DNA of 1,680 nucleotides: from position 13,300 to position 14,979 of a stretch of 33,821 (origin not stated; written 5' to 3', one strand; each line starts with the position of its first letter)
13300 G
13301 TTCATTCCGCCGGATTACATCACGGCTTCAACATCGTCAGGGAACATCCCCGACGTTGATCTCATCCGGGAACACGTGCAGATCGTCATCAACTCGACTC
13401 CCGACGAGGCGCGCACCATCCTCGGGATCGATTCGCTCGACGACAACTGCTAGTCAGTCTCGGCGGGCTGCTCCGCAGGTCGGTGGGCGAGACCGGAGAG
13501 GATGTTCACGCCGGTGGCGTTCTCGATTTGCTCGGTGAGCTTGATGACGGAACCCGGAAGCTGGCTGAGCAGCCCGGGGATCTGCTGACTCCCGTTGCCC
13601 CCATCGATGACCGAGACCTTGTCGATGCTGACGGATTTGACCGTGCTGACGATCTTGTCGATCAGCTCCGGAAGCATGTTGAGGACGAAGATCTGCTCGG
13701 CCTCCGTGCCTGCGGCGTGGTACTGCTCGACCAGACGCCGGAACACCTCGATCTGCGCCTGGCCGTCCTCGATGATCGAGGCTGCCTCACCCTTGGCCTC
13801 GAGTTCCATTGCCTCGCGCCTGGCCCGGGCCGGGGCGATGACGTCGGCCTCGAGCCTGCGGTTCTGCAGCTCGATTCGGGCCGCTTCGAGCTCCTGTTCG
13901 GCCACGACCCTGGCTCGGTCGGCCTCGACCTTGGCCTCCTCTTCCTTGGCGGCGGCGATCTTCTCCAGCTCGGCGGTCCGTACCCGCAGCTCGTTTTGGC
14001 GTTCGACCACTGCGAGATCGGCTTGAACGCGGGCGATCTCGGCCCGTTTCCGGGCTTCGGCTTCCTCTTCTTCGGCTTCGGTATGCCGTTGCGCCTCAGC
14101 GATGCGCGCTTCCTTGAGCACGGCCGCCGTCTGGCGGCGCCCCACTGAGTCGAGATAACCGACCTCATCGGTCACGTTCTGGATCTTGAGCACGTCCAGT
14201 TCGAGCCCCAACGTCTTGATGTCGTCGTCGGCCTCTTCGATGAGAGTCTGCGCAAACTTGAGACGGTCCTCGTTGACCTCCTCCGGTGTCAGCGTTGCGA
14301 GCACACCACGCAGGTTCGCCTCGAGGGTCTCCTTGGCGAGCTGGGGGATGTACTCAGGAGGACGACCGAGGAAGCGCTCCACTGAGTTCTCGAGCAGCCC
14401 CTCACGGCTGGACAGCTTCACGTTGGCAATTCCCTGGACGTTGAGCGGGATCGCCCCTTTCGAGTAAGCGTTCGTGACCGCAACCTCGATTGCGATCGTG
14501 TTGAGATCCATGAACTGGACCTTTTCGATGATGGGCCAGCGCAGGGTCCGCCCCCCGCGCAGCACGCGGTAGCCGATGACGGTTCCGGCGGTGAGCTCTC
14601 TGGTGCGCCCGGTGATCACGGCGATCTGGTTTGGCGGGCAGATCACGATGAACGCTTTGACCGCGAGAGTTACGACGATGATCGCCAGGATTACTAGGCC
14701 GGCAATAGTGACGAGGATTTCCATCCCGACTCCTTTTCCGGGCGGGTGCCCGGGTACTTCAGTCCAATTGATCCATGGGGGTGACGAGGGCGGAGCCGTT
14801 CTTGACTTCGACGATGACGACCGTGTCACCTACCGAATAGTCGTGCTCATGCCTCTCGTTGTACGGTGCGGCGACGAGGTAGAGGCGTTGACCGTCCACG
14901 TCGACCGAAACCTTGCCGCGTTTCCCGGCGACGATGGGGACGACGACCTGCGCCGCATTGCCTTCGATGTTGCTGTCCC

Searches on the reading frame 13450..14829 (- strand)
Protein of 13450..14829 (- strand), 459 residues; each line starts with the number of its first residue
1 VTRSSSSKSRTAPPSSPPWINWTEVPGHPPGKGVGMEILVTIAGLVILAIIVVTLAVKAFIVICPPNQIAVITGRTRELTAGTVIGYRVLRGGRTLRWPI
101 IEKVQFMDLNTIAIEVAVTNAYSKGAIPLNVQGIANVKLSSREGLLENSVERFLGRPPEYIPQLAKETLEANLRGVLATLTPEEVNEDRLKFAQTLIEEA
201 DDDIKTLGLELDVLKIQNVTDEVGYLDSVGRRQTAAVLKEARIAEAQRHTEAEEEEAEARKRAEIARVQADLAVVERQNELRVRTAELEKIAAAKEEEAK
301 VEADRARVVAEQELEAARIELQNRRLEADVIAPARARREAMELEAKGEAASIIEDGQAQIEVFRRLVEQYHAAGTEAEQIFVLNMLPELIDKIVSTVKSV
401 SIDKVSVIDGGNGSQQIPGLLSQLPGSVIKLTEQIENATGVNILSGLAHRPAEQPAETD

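Call 26: search_protein_families(library=pfam, proteins=[window:13450-14829:-], max_evalue=0.00001)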
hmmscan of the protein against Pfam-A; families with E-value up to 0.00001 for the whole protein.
window:13450-14829:- (459 aa): 1 family
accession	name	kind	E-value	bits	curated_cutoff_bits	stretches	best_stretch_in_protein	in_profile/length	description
PF01145.31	Band_7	-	1.7e-22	80.7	23.6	1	63-248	2-174/176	SPFH domain / Band 7 family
